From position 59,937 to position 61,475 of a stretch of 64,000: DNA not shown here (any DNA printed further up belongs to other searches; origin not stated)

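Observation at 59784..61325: ThrC-like PLP enzyme plus MoaD-like GG-protein under met-type leaders: MetM/MetO-like homocysteine synthesis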

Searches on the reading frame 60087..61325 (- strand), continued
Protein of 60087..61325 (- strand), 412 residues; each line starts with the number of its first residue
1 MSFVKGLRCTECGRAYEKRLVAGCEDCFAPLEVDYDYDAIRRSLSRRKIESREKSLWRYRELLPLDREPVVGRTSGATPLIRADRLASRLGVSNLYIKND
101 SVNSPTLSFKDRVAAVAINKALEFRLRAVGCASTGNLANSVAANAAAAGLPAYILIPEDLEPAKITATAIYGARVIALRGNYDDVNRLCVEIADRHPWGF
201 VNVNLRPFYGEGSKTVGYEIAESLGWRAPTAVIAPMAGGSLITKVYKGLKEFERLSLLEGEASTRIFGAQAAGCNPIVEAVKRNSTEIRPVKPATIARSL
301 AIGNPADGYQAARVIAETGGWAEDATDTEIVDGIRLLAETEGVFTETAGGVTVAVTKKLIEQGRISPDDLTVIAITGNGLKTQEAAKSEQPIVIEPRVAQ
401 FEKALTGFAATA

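Call 55: search_protein_families(library=pfam, proteins=[L004:708-1487:-, L004:1771-2478:-, L004:4809-6359:+, L004:286-711:-, L005:9943-11028:-, L005:11074-11967:-, L005:6110-6595:-, L005:5524-5934:-, L001:7510-9087:+, L002:3810-7475:-], max_evalue=0.00001)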
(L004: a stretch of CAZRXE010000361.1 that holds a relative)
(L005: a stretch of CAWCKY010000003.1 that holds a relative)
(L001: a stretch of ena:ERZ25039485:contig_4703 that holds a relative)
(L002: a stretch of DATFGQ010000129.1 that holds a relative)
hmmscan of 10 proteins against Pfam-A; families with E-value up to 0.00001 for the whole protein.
L004:708-1487:- (259 aa): 1 family
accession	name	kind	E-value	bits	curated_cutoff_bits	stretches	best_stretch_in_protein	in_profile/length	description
PF00291.31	PALP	-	6.9e-58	196.7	35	1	1-245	37-295/295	Pyridoxal-phosphate dependent enzyme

L004:1771-2478:- (235 aa): 3 families
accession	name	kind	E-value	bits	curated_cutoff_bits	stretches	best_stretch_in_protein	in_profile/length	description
PF00578.27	AhpC-TSA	-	1.3e-32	112.8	26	1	29-158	1-122/124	AhpC/TSA family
PF08534.16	Redoxin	-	7e-13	49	26.6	1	30-166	3-137/148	Redoxin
PF10417.14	1-cysPrx_C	-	5.6e-12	45.9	21.1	1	180-219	1-41/41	C-terminal domain of 1-Cys peroxiredoxin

L004:4809-6359:+ (516 aa): 2 families
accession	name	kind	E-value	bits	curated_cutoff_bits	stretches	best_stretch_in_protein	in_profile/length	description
PF13620.12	CarboxypepD_reg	-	9.9e-17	61.5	32.3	1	285-366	1-82/82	Carboxypeptidase regulatory-like domain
PF13715.12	CarbopepD_reg_2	-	2.9e-09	37.3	32.2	1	286-366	1-77/88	CarboxypepD_reg-like domain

L004:286-711:- (141 aa): 2 families
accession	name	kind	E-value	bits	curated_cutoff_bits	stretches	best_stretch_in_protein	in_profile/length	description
PF14464.11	Prok-JAB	-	1.5e-21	76.9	25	1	8-125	3-112/114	Prokaryotic homologs of the JAB domain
PF01398.27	JAB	-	3.7e-08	33.6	22.5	1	8-99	11-106/117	JAB1/Mov34/MPN/PAD-1 ubiquitin protease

L005:9943-11028:- (361 aa): 3 families
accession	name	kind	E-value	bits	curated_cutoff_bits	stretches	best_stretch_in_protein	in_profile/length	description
PF00793.26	DAHP_synth_1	-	1.1e-85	287.3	25.5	1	103-343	9-265/270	DAHP synthetase I family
PF18152.6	DAHP_snth_FXD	-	4.1e-19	68.6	27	1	16-82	1-66/67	DAHP synthase ferredoxin-like domain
PF03102.20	NeuB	-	1e-09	38.7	22.1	1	156-343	51-230/241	NeuB family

L005:11074-11967:- (297 aa): 1 family
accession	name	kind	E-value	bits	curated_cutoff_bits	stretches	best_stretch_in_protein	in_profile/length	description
PF00800.23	PDT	-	5.3e-59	199.5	25.2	1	21-198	1-179/181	Prephenate dehydratase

L005:6110-6595:- (161 aa): 1 family
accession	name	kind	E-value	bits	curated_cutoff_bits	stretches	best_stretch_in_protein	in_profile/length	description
PF13240.11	Zn_Ribbon_1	-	1e-07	32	25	1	2-24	1-23/23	zinc-ribbon domain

L005:5524-5934:- (136 aa): 0 families

L001:7510-9087:+ (525 aa): 7 families
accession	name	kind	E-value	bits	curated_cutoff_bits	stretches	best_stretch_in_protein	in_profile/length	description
PF00158.32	Sigma54_activat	-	2.1e-71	239.5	20.2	1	214-380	1-167/168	Sigma-54 interaction domain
PF25601.1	AAA_lid_14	-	3.3e-30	104.2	27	1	386-466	1-81/87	AAA+ ATPase lid domain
PF14532.12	Sigma54_activ_2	-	1.6e-19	70.9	25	1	215-385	1-138/138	Sigma-54 interaction domain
PF13185.12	GAF_2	-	2.6e-13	50.8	28.6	1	40-181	2-135/136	GAF domain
PF01590.32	GAF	-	4.1e-11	44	22.4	1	42-181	2-133/133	GAF domain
PF02954.25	HTH_8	-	1.4e-09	38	22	1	477-517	2-42/42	Bacterial regulatory protein, Fis family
PF07728.20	AAA_5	-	5.2e-07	30.2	22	1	238-356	2-123/139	AAA domain (dynein-related subfamily)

L002:3810-7475:- (1221 aa): 1 family
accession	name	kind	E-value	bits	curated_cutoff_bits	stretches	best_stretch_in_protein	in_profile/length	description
PF00932.25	LTD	-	4.8e-12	46.7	34.3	1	372-496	5-107/109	Lamin Tail Domain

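Call 58: search_solved_structures(query=L018:9856-10947:+, max_evalue=1e-30)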
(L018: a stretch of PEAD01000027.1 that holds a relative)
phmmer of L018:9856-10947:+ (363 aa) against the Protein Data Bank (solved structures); distinct sequences matched with E-value up to 1e-30: 5.
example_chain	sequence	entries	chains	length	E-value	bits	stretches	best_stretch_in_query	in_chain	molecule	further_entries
2zsj_A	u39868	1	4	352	9.2e-152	508.2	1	13-359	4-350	Threonine synthase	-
1uim_A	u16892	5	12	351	8.6e-137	459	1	16-343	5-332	Threonine Synthase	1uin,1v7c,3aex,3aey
6cgq_A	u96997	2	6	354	1.8e-129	434.9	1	12-342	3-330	Threonine synthase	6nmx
2d1f_A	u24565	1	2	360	4.6e-128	430.3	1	12-341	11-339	Threonine synthase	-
1e5x_A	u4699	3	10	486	2.2e-55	191.3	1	16-341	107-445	THREONINE SYNTHASE | THREONINE SYNTHASE 1, CHLOROPLASTIC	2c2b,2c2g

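Call 69: find_encoding_contigs(protein=P0295, flank=6000, max_places=1)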
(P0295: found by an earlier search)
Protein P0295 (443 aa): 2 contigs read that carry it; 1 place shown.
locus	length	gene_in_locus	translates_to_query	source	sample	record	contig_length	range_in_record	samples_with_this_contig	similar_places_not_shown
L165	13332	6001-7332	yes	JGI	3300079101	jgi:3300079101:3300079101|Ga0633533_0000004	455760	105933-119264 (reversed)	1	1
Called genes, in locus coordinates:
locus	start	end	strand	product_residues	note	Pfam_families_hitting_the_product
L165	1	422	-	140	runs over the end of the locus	PF00572:Ribosomal_L13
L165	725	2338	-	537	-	PF00117:GATase, PF07722:Peptidase_C26, PF02540:NAD_synthase, PF03054:tRNA_Me_trans (faint), PF00958:GMP_synt_C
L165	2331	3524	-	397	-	PF00478:IMPDH, PF03060:NMO (faint), PF01070:FMN_dh, PF01645:Glu_synthase (weak)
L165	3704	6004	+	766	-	PF00133:tRNA-synt_1, PF01406:tRNA-synt_1e (faint), PF09334:tRNA-synt_1g, PF13603:tRNA-synt_1_2, PF00133:tRNA-synt_1, PF08264:Anticodon_1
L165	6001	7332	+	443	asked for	PF00291:PALP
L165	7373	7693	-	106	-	PF01906:YbjQ_1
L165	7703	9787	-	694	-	PF00535:Glycos_transf_2, PF13641:Glyco_tranf_2_3, PF13506:Glyco_transf_21, PF13632:Glyco_trans_2_3, PF03552:Cellulose_synt, PF07238:PilZ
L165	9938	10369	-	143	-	PF13412:HTH_24 (faint), PF09339:HTH_IclR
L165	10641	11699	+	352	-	PF03706:LPG_synthase_TM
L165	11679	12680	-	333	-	PF04055:Radical_SAM, PF11946:DUF3463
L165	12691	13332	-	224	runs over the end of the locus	PF01048:PNP_UDP_1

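Call 70: find_encoding_contigs(protein=P0275, flank=6000, max_places=1)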
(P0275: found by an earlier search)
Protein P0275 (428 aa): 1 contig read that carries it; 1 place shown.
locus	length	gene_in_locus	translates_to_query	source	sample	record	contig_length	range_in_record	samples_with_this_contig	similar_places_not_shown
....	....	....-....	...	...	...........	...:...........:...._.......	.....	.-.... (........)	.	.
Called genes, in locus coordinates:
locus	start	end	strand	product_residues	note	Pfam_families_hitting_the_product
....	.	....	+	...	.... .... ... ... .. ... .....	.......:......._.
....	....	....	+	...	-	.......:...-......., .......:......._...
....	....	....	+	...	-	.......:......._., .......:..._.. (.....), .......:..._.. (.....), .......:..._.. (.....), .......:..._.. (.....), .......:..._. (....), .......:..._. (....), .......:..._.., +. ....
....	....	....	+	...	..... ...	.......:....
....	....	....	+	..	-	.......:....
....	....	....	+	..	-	?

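Call 72: search_protein_families(library=ncbifam, proteins=[L018:10944-12158:+, L018:9602-9838:+, L063:14136-15158:+, L009:9288-9803:+, L009:9834-10784:+, L009:11353-11754:+, L009:11770-12846:+, L018:13385-14953:+, L015:10961-12112:+], max_evalue=0.00001)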
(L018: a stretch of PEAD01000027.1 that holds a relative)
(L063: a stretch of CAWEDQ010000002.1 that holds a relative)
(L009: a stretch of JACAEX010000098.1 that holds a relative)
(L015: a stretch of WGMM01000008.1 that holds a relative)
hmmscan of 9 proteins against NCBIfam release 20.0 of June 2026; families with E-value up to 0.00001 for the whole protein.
L018:10944-12158:+ (404 aa): 6 families
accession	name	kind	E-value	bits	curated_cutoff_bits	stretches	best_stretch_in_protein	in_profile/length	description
NF003242.0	PRK04200.1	equivalog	8.9e-175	581.3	426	1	1-400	1-394/395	cofactor-independent phosphoglycerate mutase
TIGR02535.1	hyp_Hser_kinase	hypoth_equivalog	1.9e-170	566.9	446.3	1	1-400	1-397/397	proposed homoserine kinase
TIGR00306.2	apgM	subfamily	4.3e-162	539.7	320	1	2-398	1-402/403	2,3-bisphosphoglycerate-independent phosphoglycerate mutase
NF003104.0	PRK04024.1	equivalog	3.5e-93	312.6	489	1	1-386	3-389/412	2,3-bisphosphoglycerate-independent phosphoglycerate mutase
NF038358.1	phophono_PhpG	equivalog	3.9e-64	216.9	545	2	180-399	202-416/417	CMP-5'-phosphonoformate--3-phosphoglycerate phosphonoformyl transferase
NF003160.0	PRK04135.1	equivalog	1.5e-55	188.5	468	1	2-390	17-384/403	2,3-bisphosphoglycerate-independent phosphoglycerate mutase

L018:9602-9838:+ (78 aa): 0 families

L063:14136-15158:+ (340 aa): 7 families
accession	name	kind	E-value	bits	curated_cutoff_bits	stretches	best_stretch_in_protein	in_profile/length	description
TIGR00191.1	thrB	equivalog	6.4e-63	212.4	168.25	1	32-327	2-302/304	homoserine kinase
NF002288.1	PRK01212.1-4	equivalog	3.9e-42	144.3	194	1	32-325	1-302/303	homoserine kinase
NF002870.0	PRK03188.1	equivalog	2.5e-13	49.4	286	1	66-328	54-306/310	4-(cytidine 5'-diphospho)-2-C-methyl-D-erythritol kinase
TIGR01920.1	Shik_kin_archae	equivalog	3.4e-12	46.3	126.85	1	106-209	69-177/266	shikimate kinase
TIGR00549.1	mevalon_kin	equivalog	2.1e-11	43.8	163.05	1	68-164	45-145/276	mevalonate kinase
NF011202.0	PRK14608.1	equivalog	7.6e-08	32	204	1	69-295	56-270/294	4-(cytidine 5'-diphospho)-2-C-methyl-D-erythritol kinase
NF003036.0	PRK03926.1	equivalog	6.5e-07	28.7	403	1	108-165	77-134/302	mevalonate kinase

L009:9288-9803:+ (171 aa): 2 families
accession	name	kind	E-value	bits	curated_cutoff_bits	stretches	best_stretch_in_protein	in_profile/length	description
NF041918.1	SAMP1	equivalog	2.1e-18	66.6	60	1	5-91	3-91/91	ubiquitin-like small modifier protein 1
TIGR01687.1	moaD_arch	subfamily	7.7e-15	55.2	49.5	1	3-91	1-88/88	MoaD family protein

L009:9834-10784:+ (316 aa): 28 families (the best 25 are shown)
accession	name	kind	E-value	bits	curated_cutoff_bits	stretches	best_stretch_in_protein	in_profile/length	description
NF006444.0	PRK08762.1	equivalog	5e-118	394.1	449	1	18-316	8-306/387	molybdopterin-synthase adenylyltransferase MoeB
NF005902.0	PRK07878.1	equivalog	3.1e-91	306.2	647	2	129-316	12-202/392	adenylyltransferase/sulfurtransferase MoeZ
NF005646.0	PRK07411.1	equivalog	2.8e-87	293.4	633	2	128-316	7-194/390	molybdopterin-synthase adenylyltransferase MoeB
NF047750.1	SAMPActivE1UbaA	equivalog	8.8e-72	241.7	450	1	131-315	4-186/270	SAMP-activating enzyme E1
TIGR02356.1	adenyl_thiF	equivalog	4.3e-66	222.2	275.25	1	139-310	1-171/203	thiazole biosynthesis adenylyltransferase ThiF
NF004281.0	PRK05690.1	subfamily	8.7e-64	215.1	266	1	130-311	3-184/250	molybdopterin-synthase adenylyltransferase MoeB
NF004111.0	PRK05600.1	equivalog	2.3e-60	204.7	437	1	131-315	13-199/371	ThiF family adenylyltransferase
TIGR02355.1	moeB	equivalog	7.8e-48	163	376.55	1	138-304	3-169/240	molybdopterin-synthase adenylyltransferase MoeB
NF006204.0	PRK08328.1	equivalog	2.1e-40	138.7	339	1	135-307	5-175/231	hypothetical protein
NF009123.0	PRK12475.1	subfamily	3.9e-38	131.6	510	1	138-309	3-175/338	MoeB/ThiF family adenylyltransferase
NF006395.0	PRK08644.1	equivalog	5.8e-30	104.5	159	1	143-271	14-141/215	sulfur carrier protein ThiS adenylyltransferase ThiF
TIGR02354.1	thiF_fam2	equivalog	2.3e-25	89.7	152.2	1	156-270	18-131/200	thiamine biosynthesis protein ThiF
NF045521.1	rhoda_near_glyco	subfamily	2.8e-18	66.1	145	1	32-142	22-131/144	rhodanese homology domain-containing protein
NF006077.0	PRK08223.1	equivalog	1.2e-17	63.8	266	1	149-296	18-167/296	hypothetical protein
TIGR01408.1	Ube1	subfamily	5.6e-17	60.8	750.05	1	131-294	394-563/1008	ubiquitin-activating enzyme E1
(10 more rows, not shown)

L009:11353-11754:+ (133 aa): 1 family
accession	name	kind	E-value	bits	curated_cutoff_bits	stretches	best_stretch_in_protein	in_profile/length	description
NF041370.1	desamp_Halo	equivalog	5.7e-22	78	130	1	4-124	3-126/133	desampylase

L009:11770-12846:+ (358 aa): 32 families (the best 25 are shown)
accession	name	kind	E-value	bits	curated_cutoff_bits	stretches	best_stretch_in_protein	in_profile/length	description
TIGR01138.1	cysM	equivalog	6.3e-108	360.7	394.2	1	43-329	2-284/290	cysteine synthase B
TIGR01136.1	cysKM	subfamily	4.1e-101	338.3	344.15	1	45-329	3-293/299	cysteine synthase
TIGR01139.1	cysK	equivalog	3.6e-85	285.8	350.95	1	45-329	3-292/298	cysteine synthase A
NF008735.0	PRK11761.1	equivalog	7.5e-85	284.7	413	1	42-329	5-288/296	cysteine synthase CysM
TIGR01137.1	cysta_beta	equivalog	2.8e-74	250.4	510.25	1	42-329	4-305/457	cystathionine beta-synthase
NF007989.0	PRK10717.1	equivalog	3.8e-72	243.2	387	1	42-329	7-312/334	cysteine synthase A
NF053679.1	CysteaSynCapA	equivalog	2.8e-58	197.3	600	1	41-330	8-315/329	cysteate synthase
TIGR03945.1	PLP_SbnA_fam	equivalog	1.6e-57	194.9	349.95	1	44-330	2-295/304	2,3-diaminopropionate biosynthesis protein SbnA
NF004996.0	PRK06381.1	equivalog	5e-18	65.2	266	1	48-225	14-184/319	threonine synthase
NF004170.0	PRK05638.1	equivalog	1e-17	63.9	421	1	48-322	65-350/442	threonine synthase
NF005292.0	PRK06815.1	equivalog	1.9e-17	63.3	371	1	42-244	14-206/320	threonine/serine dehydratase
NF052478.1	CystDsulMYC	equivalog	3.8e-15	56.1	600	1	62-335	34-327/354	L-cysteine desulfhydrase Cds1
TIGR00260.1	thrC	equivalog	2.1e-13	50.1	167.1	1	48-154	21-130/340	threonine synthase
NF006389.0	PRK08638.1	equivalog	2.3e-13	49.8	453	1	42-288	20-255/333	bifunctional threonine ammonia-lyase/L-serine ammonia-lyase TdcB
NF005147.0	PRK06608.1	equivalog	8.7e-13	47.8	380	1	47-256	22-221/339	serine/threonine dehydratase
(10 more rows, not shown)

L018:13385-14953:+ (522 aa): 25 families
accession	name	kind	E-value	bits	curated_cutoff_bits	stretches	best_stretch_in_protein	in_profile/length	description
TIGR00977.1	citramal_synth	equivalog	1.7e-241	802.1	450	1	4-521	2-521/526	citramalate synthase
NF002085.0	PRK00915.1-2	subfamily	1.6e-95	320.8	517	1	2-519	12-502/504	2-isopropylmalate synthase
NF002086.0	PRK00915.1-3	equivalog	2e-83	280.7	532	1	2-518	5-503/516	2-isopropylmalate synthase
TIGR00973.1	leuA_bact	equivalog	1.4e-81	274.5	598.7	1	4-513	2-493/494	2-isopropylmalate synthase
NF002088.0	PRK00915.1-5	equivalog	1.8e-78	264.3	697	1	1-514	1-496/514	2-isopropylmalate synthase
TIGR02090.1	LEU1_arch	subfamily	5e-78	262.7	484.75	1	4-372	1-353/363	isopropylmalate/citramalate/homocitrate synthases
NF002087.0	PRK00915.1-4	equivalog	8.9e-71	238.9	729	1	4-514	7-500/516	2-isopropylmalate synthase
NF002084.0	PRK00915.1-1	equivalog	2.2e-70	237.7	748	1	3-514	4-497/523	2-isopropylmalate synthase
TIGR02146.1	LysS_fung_arch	equivalog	5.2e-70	236.4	413.55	1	6-364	1-343/344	homocitrate synthase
NF041069.1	IPMS_Sufob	equivalog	5e-68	230.1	600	1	4-374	1-357/371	isopropylmalate synthase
TIGR02660.1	nifV_homocitr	equivalog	5.5e-58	197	462.9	1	4-364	2-346/365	homocitrate synthase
NF042434.1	IPMS_Lepto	equivalog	1.4e-43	149.3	500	1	3-339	5-344/374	2-isopropylmalate synthase LeuA2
NF042433.1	CitmalDyn_Leptosp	equivalog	3e-39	135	950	1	3-484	7-473/514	(R)-citramalate synthase CimA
NF002991.1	PRK03739.1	subfamily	2.9e-28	98.9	455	1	194-314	229-346/550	2-isopropylmalate synthase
NF006049.0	PRK08195.1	subfamily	1.4e-22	80.2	229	1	165-271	157-262/344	4-hyroxy-2-oxovalerate/4-hydroxy-2-oxopentanoic acid aldolase,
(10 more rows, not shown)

L015:10961-12112:+ (383 aa): 31 families (the best 25 are shown)
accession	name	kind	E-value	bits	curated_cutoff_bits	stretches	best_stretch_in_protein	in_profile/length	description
TIGR01977.1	am_tr_V_EF2568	hypoth_equivalog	4.8e-114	381.3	377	1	2-377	1-375/376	cysteine desulfurase family protein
NF040779.1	Sec_lyase_SclA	exception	2.3e-84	283.5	525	1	2-378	1-376/378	selenocysteine lyase SclA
TIGR01979.1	sufS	subfamily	9.4e-64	215.7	475.1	1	1-379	19-399/403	SufS family cysteine desulfurase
NF041166.1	f2_encap_cargo1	exception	1.5e-50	172.9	800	1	1-376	246-621/623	family 2A encapsulin nanocompartment cargo protein cysteine desulfurase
TIGR03392.1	FeS_syn_CsdA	equivalog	5.4e-49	167.4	493.6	1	2-377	18-391/398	cysteine desulfurase CsdA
NF008126.0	PRK10874.1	equivalog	2.4e-47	162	607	1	2-376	21-393/401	cysteine desulfurase CsdA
TIGR03402.1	FeS_nifS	equivalog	1.2e-43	149.3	530.75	1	2-263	1-249/379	cysteine desulfurase NifS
NF006791.0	PRK09295.1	equivalog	1.4e-43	149.5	661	1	1-378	24-401/406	cysteine desulfurase SufS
TIGR01976.1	am_tr_V_VC1184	hypoth_equivalog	3.9e-39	135.1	352.35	1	1-375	19-401/401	cysteine desulfurase-like protein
NF010611.0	PRK14012.1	equivalog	5e-39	134.4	548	1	2-226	7-236/406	IscS subfamily cysteine desulfurase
TIGR03235.1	DNA_S_dndA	equivalog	1.5e-37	129.7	480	1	3-221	1-225/353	cysteine desulfurase DndA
TIGR02006.1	IscS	equivalog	1.2e-36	126.7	643.2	1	2-226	5-232/402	IscS subfamily cysteine desulfurase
NF002806.0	PRK02948.1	subfamily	3.2e-31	108.7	304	1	1-221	1-221/381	IscS subfamily cysteine desulfurase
TIGR03403.1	nifS_epsilon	equivalog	2.2e-27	95.9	587.7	1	2-226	1-228/382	NifS family cysteine desulfurase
TIGR04343.1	egtE_PLP_lyase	equivalog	7.1e-16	58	400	1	36-375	45-368/370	ergothioneine biosynthesis PLP-dependent enzyme EgtE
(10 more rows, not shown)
